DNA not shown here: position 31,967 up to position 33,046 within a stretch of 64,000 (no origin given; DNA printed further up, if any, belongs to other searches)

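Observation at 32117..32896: MvhD fused to a winged-helix/HTH-like C-terminal domain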

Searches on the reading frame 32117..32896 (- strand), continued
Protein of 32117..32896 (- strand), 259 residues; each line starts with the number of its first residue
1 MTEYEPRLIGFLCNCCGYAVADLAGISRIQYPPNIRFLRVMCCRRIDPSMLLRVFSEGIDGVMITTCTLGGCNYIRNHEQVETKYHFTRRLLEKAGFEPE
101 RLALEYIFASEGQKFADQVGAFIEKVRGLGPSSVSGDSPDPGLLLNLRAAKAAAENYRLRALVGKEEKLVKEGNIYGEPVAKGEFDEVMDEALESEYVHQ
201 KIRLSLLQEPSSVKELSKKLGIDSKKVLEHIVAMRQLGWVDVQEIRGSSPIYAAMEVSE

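Call 19: search_solved_structures(query=window:32117-32896:-, max_evalue=1, show_alignments=3)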
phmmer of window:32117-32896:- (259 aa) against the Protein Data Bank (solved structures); distinct sequences matched with E-value up to 1: 8.
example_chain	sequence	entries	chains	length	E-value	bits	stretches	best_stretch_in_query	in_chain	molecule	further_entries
5odc_D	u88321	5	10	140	2.8e-38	135.3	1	1-134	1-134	Methyl-viologen reducing hydrogenase subunit D | Methyl-viologen reducing hydrogenase, subunit D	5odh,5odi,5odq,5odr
8rvu_F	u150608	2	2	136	2.1e-35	125.9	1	3-135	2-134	Methyl viologen-reducing hydrogenase, subunit D-related protein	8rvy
8rvv_F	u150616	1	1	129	1.2e-34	123.4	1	4-131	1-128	Methyl viologen-reducing hydrogenase, subunit D-related protein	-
9sw2_D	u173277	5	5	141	8.5e-33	117.4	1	2-135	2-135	F420-non-reducing hydrogenase iron-sulfur subunit D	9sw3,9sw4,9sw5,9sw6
7bkb_F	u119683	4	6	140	7.6e-30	107.7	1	3-134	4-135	F420-non-reducing hydrogenase subunit D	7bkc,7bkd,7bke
9sfi_K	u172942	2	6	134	3.4e-21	79.4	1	5-134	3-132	F420-non-reducing hydrogenase subunit delta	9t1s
2p4w_A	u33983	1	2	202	0.019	17.9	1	198-242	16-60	Transcriptional regulatory protein arsR family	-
3qph_A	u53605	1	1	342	0.49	13.3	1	206-255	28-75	TrmB, a global transcription regulator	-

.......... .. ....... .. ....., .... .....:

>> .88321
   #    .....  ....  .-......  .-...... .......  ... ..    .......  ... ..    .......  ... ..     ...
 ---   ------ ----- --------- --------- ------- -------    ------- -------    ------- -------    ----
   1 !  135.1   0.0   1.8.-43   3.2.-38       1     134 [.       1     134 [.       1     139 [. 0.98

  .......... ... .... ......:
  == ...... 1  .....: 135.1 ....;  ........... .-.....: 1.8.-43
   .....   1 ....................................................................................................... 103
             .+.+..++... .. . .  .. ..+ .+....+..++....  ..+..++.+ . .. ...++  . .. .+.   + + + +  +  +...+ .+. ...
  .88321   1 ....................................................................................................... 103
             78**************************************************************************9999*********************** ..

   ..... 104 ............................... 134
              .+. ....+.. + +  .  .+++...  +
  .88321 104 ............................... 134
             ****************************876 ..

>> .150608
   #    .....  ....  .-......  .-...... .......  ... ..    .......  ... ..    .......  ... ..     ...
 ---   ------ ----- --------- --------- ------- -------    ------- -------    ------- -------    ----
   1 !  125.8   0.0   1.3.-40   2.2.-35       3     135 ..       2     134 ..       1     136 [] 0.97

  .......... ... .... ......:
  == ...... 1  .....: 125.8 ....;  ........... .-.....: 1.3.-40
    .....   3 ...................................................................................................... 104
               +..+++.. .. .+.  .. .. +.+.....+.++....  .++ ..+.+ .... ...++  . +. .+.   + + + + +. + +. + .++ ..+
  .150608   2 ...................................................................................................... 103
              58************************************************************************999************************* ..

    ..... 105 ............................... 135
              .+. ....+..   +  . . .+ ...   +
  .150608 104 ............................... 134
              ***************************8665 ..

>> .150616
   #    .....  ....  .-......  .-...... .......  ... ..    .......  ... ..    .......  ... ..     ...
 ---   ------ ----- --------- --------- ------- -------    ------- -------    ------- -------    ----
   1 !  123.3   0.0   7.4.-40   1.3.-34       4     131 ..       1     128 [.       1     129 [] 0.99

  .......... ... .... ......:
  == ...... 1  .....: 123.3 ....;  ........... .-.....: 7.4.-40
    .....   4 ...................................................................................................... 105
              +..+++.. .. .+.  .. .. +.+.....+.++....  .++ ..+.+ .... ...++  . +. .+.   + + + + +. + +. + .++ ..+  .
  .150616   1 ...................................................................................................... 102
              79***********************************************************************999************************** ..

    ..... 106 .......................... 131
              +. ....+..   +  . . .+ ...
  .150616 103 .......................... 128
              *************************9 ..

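Call 21: predict_structure(alignment_id=A2)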
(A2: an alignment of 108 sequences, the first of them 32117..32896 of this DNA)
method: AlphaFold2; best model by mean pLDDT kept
length: 259 residues; sequences in the alignment: 108
mean_pLDDT: 88.7   pTM: 0.87
mean pLDDT of the five models: 88.7, 87.7, 86.5, 86.2, 83.3
residues with pLDDT >= 90: 156; 70-90: 87; 50-70: 13; < 50: 3
segments of 3 or more residues with pLDDT < 50: none
pLDDT, mean of each block of 10 residues (from residue 1): 82 80 59 82 91 96 89 79 95 96 89 87 95 89 96 94 88 82 90 96 95 96 96 94 93 76
secondary structure, 60 per line:
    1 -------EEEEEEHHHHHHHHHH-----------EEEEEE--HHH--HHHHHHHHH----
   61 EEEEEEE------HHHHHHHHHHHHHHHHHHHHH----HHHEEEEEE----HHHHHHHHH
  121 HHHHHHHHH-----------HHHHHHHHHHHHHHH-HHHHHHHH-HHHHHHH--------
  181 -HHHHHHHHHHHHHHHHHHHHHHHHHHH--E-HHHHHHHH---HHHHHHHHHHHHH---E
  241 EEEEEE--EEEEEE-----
elements in order: E8-13 H14-23 E35-40 H48-56 E61-67 H74-94 E102-107 H112-129 H141-155 H157-164 H166-172 H182-208 H213-220 H224-236 E240-246 E249-254

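Call 58: find_encoding_contigs(protein=P0009, flank=10000, max_places=1)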
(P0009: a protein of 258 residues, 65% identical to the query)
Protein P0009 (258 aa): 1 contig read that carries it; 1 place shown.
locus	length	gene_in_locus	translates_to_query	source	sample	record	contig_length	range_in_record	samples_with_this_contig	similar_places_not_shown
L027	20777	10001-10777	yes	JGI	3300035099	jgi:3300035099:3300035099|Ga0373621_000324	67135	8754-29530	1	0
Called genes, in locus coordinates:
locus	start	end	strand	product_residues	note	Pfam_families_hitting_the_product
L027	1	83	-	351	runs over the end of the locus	PF00586:AIRS, PF02769:AIRS_C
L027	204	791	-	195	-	PF04893:Yip1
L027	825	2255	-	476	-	PF03215:Rad17, PF05496:RuvB_N (weak), PF13191:AAA_16 (faint), PF13401:AAA_22 (faint), PF00004:AAA, PF21960:RCF1-5-like_lid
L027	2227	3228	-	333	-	PF03215:Rad17, PF13177:DNA_pol3_delta2, PF13401:AAA_22 (faint), PF00004:AAA, PF13173:AAA_14 (weak), PF25361:AAA_lid_RFC1 (weak), PF08542:Rep_fac_C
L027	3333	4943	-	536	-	PF01645:Glu_synthase (weak)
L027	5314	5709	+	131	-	-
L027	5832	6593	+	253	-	PF02754:CCG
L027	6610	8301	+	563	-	PF13183:Fer4_8, PF13187:Fer4_9 (weak), PF13237:Fer4_10, PF13484:Fer4_16 (weak), PF13534:Fer4_17, PF00890:FAD_binding_2 (weak), PF07992:Pyr_redox_2, PF12831:FAD_oxidored (weak), +4 more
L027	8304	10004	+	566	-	PF00890:FAD_binding_2 (weak), PF01266:DAO, PF07992:Pyr_redox_2, PF12831:FAD_oxidored, PF13450:NAD_binding_8, PF00037:Fer4, PF12837:Fer4_6 (weak), PF14697:Fer4_21, +7 more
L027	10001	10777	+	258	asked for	PF02662:FlpD, PF21476:PF0610-like_N (weak)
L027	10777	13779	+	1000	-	PF00037:Fer4, PF07992:Pyr_redox_2, PF00890:FAD_binding_2, PF07992:Pyr_redox_2, PF12831:FAD_oxidored, PF13450:NAD_binding_8, PF12838:Fer4_7, PF14697:Fer4_21, +17 more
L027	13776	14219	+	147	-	PF02662:FlpD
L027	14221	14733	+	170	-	PF13187:Fer4_9, PF13237:Fer4_10 (faint), PF13183:Fer4_8, PF13534:Fer4_17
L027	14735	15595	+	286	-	PF02754:CCG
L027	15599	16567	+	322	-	PF01058:Oxidored_q6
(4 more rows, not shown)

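Call 59: find_encoding_contigs(protein=P0006, flank=10000, max_places=1)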
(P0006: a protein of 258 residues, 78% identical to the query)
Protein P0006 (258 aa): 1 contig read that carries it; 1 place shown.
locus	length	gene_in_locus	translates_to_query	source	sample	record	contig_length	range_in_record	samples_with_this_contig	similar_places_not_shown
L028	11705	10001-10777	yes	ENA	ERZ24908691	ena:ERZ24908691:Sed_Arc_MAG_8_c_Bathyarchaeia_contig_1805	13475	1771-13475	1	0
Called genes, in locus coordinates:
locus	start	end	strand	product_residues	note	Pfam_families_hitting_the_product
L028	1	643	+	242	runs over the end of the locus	-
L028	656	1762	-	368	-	-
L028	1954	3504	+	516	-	PF01943:Polysacc_synt, PF13440:Polysacc_synt_3, PF03023:MurJ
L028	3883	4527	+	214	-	PF13237:Fer4_10 (weak), PF13183:Fer4_8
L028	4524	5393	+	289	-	PF02754:CCG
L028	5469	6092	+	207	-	PF13183:Fer4_8, PF13187:Fer4_9, PF13237:Fer4_10, PF13484:Fer4_16 (faint), PF13534:Fer4_17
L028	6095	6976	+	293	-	PF02754:CCG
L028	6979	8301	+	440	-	PF00890:FAD_binding_2 (faint), PF07992:Pyr_redox_2 (faint), PF12831:FAD_oxidored (weak), PF13450:NAD_binding_8 (weak), PF12838:Fer4_7 (faint), PF13237:Fer4_10 (faint), PF00037:Fer4 (weak), PF12837:Fer4_6 (faint), +1 more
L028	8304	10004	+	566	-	PF13738:Pyr_redox_3 (weak), PF07992:Pyr_redox_2, PF12831:FAD_oxidored (weak), PF13450:NAD_binding_8 (weak), PF00037:Fer4 (weak), PF12838:Fer4_7 (weak), PF13187:Fer4_9 (weak), PF14697:Fer4_21, +6 more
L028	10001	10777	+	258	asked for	PF02662:FlpD, PF21476:PF0610-like_N (weak)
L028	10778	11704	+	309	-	?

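Call 83: fold_search(model_id=the predicted structure, library=pdb)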
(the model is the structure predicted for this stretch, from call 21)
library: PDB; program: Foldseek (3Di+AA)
matches with E <= 10: 1424; with E <= 0.001: 4
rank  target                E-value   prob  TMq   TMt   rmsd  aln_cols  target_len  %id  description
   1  5odh_D                1.0e-14  1.00  0.47  0.87   2.2       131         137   46  Heterodisulfide reductase / [NiFe]-hydrogenase complex from Methanothermococcus thermolithotrophicus soaked with heter (released 2017-08-30)
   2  5odc_D                1.0e-14  1.00  0.47  0.86   2.3       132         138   47  Heterodisulfide reductase / [NiFe]-hydrogenase complex from Methanothermococcus thermolithotrophicus at 2.3 A resoluti (released 2017-08-30)
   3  8rvu_F                2.3e-13  1.00  0.47  0.90   2.2       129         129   44  CryoEM structure of the Elp-Hdr complex of Methanothermobacter marburgensis state 2 (composite structure) (released 2025-05-14)
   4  7bkb_F                1.2e-11  1.00  0.47  0.87   2.3       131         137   37  Formate dehydrogenase - heterodisulfide reductase - formylmethanofuran dehydrogenase complex from Methanospirillum hun (released 2021-09-29)
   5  1kz4_C                4.8e-03  1.00  0.31  0.49   5.3       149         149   11  Mutant enzyme W63Y Lumazine Synthase from S.pombe (released 2002-07-24)
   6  5mq3_AA               4.8e-03  0.96  0.27  0.40  14.4       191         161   16  Structure of AaLS-neg (released 2017-03-22)
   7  1kz6_C                9.4e-03  1.00  0.32  0.50   5.2       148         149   12  Mutant enzyme W63Y/L119F Lumazine Synthase from S.pombe (released 2002-07-24)
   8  1kz4_A                1.1e-02  1.00  0.32  0.51   5.2       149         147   15  Mutant enzyme W63Y Lumazine Synthase from S.pombe (released 2002-07-24)
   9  1kz4_E                1.3e-02  0.95  0.28  0.43  11.8       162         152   12  Mutant enzyme W63Y Lumazine Synthase from S.pombe (released 2002-07-24)
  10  1kz9_A                1.4e-02  0.99  0.32  0.50   5.2       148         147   12  Mutant Enzyme L119F Lumazine Synthase from S.pombe (released 2002-07-24)
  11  6p6f_B                1.4e-02  0.96  0.29  0.45  14.1       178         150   11  BG505 SOSIP-I53-50NP (released 2019-06-19)
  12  5f4b_B                1.4e-02  0.60  0.23  0.32  16.9       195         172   15  Structure of B. abortus WrbA-related protein A (WrpA) (released 2016-03-09)
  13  1kz6_A                1.5e-02  1.00  0.32  0.50   5.2       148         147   12  Mutant enzyme W63Y/L119F Lumazine Synthase from S.pombe (released 2002-07-24)
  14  2a57_A                1.7e-02  0.99  0.31  0.50   5.3       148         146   12  Structure of 6,7-Dimthyl-8-ribityllumazine synthase from Schizosaccharomyces pombe mutant W27Y with bound ligand 6-car (released 2005-07-19)
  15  5f4b_A                1.7e-02  0.60  0.24  0.32  17.1       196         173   15  Structure of B. abortus WrbA-related protein A (WrpA) (released 2016-03-09)
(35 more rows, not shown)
